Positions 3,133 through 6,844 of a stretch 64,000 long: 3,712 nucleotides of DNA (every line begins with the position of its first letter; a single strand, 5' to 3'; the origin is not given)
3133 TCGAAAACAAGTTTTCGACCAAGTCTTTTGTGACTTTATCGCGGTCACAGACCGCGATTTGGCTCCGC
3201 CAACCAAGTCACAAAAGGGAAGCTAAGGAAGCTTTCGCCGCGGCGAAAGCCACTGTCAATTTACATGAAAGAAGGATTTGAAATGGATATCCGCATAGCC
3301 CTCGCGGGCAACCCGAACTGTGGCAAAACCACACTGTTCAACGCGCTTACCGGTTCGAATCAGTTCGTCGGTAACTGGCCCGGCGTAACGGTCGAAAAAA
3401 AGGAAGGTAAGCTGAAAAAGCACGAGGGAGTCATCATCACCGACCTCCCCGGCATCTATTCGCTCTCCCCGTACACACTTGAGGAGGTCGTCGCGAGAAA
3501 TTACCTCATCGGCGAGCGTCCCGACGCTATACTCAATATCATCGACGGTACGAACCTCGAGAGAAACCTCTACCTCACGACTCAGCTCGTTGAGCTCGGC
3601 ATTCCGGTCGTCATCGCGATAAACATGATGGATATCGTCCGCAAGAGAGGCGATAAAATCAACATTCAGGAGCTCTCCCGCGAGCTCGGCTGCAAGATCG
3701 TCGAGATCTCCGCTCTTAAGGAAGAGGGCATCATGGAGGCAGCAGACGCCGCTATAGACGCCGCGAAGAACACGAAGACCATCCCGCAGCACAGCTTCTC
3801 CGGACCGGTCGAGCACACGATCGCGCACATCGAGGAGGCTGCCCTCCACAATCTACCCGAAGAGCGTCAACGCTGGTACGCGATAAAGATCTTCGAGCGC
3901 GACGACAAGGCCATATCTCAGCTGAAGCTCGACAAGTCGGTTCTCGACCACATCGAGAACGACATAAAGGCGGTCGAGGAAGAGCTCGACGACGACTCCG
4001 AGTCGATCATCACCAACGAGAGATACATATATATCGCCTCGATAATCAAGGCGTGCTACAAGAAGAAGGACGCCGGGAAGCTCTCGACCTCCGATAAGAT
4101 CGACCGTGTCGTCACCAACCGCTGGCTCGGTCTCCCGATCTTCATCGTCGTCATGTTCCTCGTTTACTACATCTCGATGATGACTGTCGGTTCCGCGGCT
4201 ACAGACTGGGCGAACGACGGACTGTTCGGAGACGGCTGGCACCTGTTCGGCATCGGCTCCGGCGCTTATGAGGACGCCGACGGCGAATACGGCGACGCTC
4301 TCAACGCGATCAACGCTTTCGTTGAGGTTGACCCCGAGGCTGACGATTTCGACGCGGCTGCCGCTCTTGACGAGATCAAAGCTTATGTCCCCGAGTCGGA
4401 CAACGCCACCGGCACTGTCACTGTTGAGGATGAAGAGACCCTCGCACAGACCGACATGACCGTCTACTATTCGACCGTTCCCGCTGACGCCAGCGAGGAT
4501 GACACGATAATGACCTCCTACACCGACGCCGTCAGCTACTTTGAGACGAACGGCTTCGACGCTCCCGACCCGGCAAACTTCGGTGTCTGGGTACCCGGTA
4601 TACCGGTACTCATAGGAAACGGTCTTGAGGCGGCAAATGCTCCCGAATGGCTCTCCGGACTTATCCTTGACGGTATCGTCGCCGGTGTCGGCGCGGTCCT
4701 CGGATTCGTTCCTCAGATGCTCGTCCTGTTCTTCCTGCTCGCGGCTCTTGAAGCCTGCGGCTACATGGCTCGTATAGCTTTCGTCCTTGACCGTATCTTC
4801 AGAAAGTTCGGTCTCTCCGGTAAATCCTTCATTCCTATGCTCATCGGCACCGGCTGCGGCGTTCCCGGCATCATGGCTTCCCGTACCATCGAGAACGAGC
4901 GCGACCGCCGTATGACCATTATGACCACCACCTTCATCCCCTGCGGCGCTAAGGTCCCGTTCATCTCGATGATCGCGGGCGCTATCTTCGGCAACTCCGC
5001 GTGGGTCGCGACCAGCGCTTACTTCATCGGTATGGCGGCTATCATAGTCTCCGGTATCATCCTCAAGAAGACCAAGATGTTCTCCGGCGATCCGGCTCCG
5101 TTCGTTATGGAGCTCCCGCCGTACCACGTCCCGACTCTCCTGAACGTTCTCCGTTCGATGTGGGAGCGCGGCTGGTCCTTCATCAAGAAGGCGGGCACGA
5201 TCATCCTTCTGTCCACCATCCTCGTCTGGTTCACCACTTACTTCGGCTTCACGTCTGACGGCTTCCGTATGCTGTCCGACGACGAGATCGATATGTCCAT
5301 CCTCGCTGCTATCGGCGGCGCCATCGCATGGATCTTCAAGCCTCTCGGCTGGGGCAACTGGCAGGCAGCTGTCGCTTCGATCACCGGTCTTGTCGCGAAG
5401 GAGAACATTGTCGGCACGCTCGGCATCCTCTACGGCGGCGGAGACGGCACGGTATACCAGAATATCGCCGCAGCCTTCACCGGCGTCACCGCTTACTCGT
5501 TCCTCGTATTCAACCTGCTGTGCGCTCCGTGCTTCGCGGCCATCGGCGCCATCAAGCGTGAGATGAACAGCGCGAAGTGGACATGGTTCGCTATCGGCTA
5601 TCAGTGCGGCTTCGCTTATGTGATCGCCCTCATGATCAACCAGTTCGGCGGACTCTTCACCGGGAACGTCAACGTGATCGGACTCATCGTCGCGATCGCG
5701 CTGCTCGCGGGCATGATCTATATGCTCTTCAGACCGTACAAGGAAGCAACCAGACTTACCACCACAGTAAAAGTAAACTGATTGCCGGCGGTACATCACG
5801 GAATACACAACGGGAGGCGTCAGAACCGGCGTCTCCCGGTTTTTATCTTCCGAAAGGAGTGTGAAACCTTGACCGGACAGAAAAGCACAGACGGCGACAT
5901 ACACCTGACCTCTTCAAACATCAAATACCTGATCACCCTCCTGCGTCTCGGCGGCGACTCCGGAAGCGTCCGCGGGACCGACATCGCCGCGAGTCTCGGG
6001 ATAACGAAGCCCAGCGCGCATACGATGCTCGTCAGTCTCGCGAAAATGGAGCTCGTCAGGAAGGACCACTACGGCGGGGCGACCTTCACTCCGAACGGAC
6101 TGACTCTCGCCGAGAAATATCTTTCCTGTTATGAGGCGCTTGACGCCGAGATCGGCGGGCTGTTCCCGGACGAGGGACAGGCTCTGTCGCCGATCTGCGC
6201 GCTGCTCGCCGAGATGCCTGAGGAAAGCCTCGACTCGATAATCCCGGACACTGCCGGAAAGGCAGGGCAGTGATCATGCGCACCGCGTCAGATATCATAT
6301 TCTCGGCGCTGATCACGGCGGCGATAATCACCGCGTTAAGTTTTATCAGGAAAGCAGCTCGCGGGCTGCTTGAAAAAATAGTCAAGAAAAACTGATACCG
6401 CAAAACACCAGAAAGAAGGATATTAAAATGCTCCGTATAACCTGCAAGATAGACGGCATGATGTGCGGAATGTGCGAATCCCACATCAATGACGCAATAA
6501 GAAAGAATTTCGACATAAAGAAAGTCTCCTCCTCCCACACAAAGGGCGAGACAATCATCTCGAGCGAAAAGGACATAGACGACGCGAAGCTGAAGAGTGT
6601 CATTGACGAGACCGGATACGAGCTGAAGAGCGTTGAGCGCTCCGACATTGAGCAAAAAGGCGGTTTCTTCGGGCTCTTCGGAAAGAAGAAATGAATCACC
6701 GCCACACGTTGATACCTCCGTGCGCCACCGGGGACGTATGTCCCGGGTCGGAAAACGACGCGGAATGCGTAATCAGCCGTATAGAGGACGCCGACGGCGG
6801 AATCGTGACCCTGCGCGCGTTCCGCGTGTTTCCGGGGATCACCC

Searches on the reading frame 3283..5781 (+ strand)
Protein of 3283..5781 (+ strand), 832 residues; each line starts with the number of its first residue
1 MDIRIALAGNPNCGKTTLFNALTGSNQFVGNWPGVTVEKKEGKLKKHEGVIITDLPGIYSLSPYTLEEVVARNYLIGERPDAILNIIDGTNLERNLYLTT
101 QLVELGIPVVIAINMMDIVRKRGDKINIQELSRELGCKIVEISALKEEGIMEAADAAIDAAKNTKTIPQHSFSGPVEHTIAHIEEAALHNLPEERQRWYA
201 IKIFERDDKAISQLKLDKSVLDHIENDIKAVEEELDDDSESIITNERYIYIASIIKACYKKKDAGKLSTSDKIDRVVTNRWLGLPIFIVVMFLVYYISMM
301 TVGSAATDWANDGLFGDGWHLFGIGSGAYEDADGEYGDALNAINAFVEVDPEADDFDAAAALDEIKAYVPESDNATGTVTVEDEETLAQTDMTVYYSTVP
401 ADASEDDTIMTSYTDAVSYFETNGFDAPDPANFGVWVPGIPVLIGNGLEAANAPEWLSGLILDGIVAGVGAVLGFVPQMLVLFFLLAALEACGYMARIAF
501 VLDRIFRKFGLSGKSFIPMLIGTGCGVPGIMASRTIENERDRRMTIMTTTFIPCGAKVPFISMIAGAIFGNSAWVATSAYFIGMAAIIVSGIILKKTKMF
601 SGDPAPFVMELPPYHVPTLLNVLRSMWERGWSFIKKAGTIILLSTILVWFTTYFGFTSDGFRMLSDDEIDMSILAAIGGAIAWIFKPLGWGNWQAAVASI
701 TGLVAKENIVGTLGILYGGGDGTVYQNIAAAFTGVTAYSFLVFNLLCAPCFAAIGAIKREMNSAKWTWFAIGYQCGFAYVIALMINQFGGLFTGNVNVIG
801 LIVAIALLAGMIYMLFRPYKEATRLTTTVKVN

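Call 13: search_protein_families(library=pfam, proteins=[window:3283-5781:+])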
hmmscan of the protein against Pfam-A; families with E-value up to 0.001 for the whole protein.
window:3283-5781:+ (832 aa): 6 families
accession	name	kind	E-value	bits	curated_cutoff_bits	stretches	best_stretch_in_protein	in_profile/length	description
PF02421.24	FeoB_N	-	2.3e-66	222.6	27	1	4-155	2-154/156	Ferrous iron transport protein B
PF07670.19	Gate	-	8.7e-34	116.5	29.6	2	473-567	2-103/104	Nucleoside recognition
PF07664.17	FeoB_C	-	1.2e-21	76.6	26.6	1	577-629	2-54/54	Ferrous iron transport protein B C terminus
PF17910.6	FeoB_Cyto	-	2.6e-20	73.1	23.4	1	173-260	2-90/90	FeoB cytosolic helical domain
PF01926.29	MMR_HSR1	-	1.8e-19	70.4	21.9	1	4-114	1-112/113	50S ribosome-binding GTPase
PF09439.16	SRPRB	-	0.00034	20.5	25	1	4-144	5-146/178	Signal recognition particle receptor beta subunit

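Call 14: find_related_loci(query=window:3283-5781:+, collection=genome_contigs, flank=3000)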
Query window:3283-5781:+ (832 aa) in genome_contigs; peptide patterns used: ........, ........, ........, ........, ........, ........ (x = any residue, [..] = any of these).
600 stretches matched a pattern (row limit reached: there are more); 595 encode a relative of the query (tblastn E <= 1e-3); the best 80 are kept; 80 distinct loci.
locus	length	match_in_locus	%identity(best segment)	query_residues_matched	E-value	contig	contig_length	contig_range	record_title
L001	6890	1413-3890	80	2-829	0e+0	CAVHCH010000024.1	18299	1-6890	Bacteroidaceae bacterium isolate H07636-L1_cleanbin_000025 genome assembly, contig: Spades_H07636-L1_contig_1652, whole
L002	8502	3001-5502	81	1-832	0e+0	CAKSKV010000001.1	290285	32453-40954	MAG: uncultured Clostridia bacterium isolate REFINED_METABAT215_TOP10_CONTIGS_1500_ASSEMBLY_K77_MERGED__Hadza_MoBio_hadz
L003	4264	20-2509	81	1-832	0e+0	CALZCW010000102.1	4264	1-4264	MAG: uncultured Clostridia bacterium isolate SRR14474050_bin.21_metaWRAP_v1.3_MAG genome assembly, contig: ERZ9423997.92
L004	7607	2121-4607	80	2-829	0e+0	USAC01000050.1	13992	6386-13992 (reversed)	uncultured Clostridiales bacterium isolate UMGS1515 genome assembly, contig: NODE_3479_length_13992_cov_4.200719, whole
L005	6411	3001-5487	79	2-830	0e+0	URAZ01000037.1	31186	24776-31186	uncultured Clostridiales bacterium isolate UMGS830 genome assembly, contig: NODE_720_length_31186_cov_10.506317, whole g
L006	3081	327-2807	80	1-830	0e+0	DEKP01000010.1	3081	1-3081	MAG TPA_asm: Ruminococcaceae bacterium UBA2719 UBA2719_contig_32785, whole genome shotgun sequence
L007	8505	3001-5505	80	1-831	0e+0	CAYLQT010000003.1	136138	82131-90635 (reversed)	MAG TPA_asm: uncultured Clostridium sp. isolate SRP350583_co2_413 genome assembly, contig: NODE_69_length_136138_cov_97.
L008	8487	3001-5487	79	1-831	0e+0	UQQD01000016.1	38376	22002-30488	uncultured Ruminococcus sp. isolate UMGS526 genome assembly, contig: NODE_162_length_38376_cov_6.914016, whole genome sh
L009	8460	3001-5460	79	2-826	0e+0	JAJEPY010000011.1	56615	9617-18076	Hominicoprocola fusiformis strain CLA-AA-H269 NODE_11_length_56615_cov_23.150147, whole genome shotgun sequence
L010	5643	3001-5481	81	2-830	0e+0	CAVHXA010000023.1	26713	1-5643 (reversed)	Oscillospiraceae bacterium isolate H07634-L1_cleanbin_000001 genome assembly, contig: Spades_H07634-L1_contig_1292, whol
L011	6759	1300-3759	80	9-830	0e+0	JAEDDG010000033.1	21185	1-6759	MAG: Oscillospiraceae bacterium isolate MAG026 NODE_2430_length_21185_cov_10.755230, whole genome shotgun sequence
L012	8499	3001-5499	78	1-830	0e+0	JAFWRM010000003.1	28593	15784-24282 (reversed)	MAG: Oscillospiraceae bacterium isolate RGIG6004 Sheep_Omasum-3__c56025, whole genome shotgun sequence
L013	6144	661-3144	79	1-829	0e+0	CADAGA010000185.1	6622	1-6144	MAG: Ruminococcaceae bacterium isolate RUG13261 genome assembly, contig: RUG13261_asm_185, whole genome shotgun sequence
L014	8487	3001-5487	81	1-831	0e+0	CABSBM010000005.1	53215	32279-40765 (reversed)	MAG TPA_asm: uncultured Oscillibacter sp. isolate MGYG-HGUT-02114 genome assembly, contig: GUT_GENOME129025_5, whole gen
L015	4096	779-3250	81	1-826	0e+0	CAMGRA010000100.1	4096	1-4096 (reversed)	MAG: uncultured Clostridia bacterium isolate SRR11551378_bin.17_metaWRAP_v1.3_MAG genome assembly, contig: ERZ11474009.1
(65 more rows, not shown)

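Call 20: find_encoding_contigs(protein=window:3283-5781:+, flank=3000, max_places=10)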
Protein window:3283-5781:+ (832 aa): 3 contigs read that carry it; 1 place shown.
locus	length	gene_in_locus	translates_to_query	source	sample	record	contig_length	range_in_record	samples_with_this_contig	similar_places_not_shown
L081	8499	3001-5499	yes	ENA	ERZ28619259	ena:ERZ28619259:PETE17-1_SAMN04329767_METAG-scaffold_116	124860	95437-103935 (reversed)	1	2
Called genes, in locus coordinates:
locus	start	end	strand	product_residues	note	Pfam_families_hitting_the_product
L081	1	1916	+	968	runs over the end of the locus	PF09586:YfhO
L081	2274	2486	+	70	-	PF04023:FeoA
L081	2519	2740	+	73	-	PF04023:FeoA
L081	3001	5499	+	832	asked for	PF01926:MMR_HSR1, PF02421:FeoB_N, PF17910:FeoB_Cyto, PF07670:Gate, PF07664:FeoB_C, PF07670:Gate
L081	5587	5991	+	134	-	PF01325:Fe_dep_repress, PF09339:HTH_IclR (weak)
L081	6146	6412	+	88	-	PF00403:HMA (weak)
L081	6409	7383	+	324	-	PF12833:HTH_18, PF00165:HTH_AraC (weak)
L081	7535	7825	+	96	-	PF10087:DUF2325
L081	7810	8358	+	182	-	PF12672:DUF3793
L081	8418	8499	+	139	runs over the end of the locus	PF00258:Flavodoxin_1, PF12641:Flavodoxin_3 (weak)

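Call 22: find_related_loci(query=window:3283-5781:+, collection=metagenome_contigs, flank=3000)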
Query window:3283-5781:+ (832 aa) in metagenome_contigs; peptide patterns used: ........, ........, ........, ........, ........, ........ (x = any residue, [..] = any of these).
600 stretches matched a pattern (row limit reached: there are more); 597 encode a relative of the query (tblastn E <= 1e-3); the best 80 are kept; 80 distinct loci.
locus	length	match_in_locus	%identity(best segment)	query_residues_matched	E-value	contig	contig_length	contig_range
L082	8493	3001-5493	84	1-830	0e+0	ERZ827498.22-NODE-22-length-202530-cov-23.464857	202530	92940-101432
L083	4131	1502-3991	81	1-831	0e+0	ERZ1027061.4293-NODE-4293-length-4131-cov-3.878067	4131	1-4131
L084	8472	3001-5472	82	2-826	0e+0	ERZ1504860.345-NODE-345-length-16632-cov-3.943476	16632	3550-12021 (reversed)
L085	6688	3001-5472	82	2-826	0e+0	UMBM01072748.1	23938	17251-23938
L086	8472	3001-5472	82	2-826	0e+0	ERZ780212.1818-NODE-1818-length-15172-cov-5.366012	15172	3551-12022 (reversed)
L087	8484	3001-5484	80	2-829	0e+0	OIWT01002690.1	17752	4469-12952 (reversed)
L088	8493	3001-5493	82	1-831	0e+0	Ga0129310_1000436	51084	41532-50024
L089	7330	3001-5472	81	2-826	0e+0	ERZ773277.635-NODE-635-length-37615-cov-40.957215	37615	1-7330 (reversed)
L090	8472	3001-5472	82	2-826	0e+0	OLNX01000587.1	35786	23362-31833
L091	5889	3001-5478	81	2-829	0e+0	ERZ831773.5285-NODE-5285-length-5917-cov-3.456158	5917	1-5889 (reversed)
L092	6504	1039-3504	80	2-825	0e+0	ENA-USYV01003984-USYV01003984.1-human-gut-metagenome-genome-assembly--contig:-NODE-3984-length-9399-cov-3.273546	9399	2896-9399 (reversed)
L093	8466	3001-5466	80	2-825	0e+0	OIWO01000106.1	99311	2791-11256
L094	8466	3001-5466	80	2-825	0e+0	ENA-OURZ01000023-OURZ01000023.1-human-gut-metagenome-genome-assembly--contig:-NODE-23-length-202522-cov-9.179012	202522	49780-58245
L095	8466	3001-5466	80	2-825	0e+0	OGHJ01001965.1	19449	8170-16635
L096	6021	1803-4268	80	2-825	0e+0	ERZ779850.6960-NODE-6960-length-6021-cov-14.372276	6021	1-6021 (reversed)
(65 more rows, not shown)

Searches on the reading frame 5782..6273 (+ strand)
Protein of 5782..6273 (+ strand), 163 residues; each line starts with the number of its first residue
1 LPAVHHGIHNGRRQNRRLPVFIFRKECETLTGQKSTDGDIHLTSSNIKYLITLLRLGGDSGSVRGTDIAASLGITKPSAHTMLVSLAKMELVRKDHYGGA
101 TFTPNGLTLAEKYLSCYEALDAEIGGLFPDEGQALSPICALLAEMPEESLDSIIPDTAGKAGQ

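Call 13: search_protein_families(library=pfam, proteins=[window:5782-6273:+])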
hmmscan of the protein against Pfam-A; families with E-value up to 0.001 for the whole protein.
window:5782-6273:+ (163 aa): 3 families
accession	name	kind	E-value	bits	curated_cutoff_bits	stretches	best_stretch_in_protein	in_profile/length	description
PF01325.25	Fe_dep_repress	-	7.3e-09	36.2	26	1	41-100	1-60/60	Iron dependent repressor, N-terminal DNA binding domain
PF09339.16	HTH_IclR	-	1.5e-06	28.3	22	1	56-95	12-51/52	IclR helix-turn-helix domain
PF12802.13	MarR_2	-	0.00087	19.8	27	0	52-94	10-52/61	MarR family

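Call 52: search_protein_families(library=ncbifam, proteins=[window:5869-6273:+], max_evalue=0.01)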
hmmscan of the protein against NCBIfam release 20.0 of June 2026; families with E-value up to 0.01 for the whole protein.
window:5869-6273:+ (134 aa): 3 families
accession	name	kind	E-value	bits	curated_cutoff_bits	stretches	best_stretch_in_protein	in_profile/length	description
NF008273.0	PRK11050.1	equivalog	2.7e-09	36.9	153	1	29-85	50-106/156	manganese-binding transcriptional regulator MntR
NF003025.0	PRK03902.1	equivalog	0.00021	21.3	138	1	14-90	3-79/142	transcriptional regulator MntR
NF047407.1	TransRegMntRTherm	equivalog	0.00068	19.4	350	1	20-89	13-88/227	manganese-dependent transcriptional regulator MntR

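Call 53: search_solved_structures(query=window:5869-6273:+, max_evalue=0.01, show_alignments=2)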
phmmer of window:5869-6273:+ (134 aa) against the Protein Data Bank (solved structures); distinct sequences matched with E-value up to 0.01: 1.
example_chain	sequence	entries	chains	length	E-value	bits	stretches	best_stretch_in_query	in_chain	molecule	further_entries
2h09_A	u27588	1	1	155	0.0023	21.7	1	27-89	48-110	Transcriptional regulator mntR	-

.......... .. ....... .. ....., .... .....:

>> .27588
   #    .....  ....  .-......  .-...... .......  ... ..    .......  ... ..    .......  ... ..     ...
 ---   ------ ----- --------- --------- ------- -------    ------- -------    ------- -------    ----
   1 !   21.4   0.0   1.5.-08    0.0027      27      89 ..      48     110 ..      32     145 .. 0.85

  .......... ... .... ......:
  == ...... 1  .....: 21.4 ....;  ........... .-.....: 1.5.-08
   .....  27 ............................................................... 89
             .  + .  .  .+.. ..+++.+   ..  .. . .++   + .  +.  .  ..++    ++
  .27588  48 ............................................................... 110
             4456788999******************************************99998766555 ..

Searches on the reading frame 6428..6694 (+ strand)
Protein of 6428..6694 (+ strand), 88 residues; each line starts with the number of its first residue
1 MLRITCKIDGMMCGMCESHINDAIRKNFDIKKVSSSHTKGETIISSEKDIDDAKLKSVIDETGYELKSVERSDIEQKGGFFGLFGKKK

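Call 13: search_protein_families(library=pfam, proteins=[window:6428-6694:+])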
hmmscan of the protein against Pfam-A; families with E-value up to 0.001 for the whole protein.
window:6428-6694:+ (88 aa): 1 family
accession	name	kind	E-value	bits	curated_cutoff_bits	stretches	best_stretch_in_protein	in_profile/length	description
PF00403.32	HMA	-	6.2e-07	30.1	24.8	1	7-65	3-62/62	Heavy-metal-associated domain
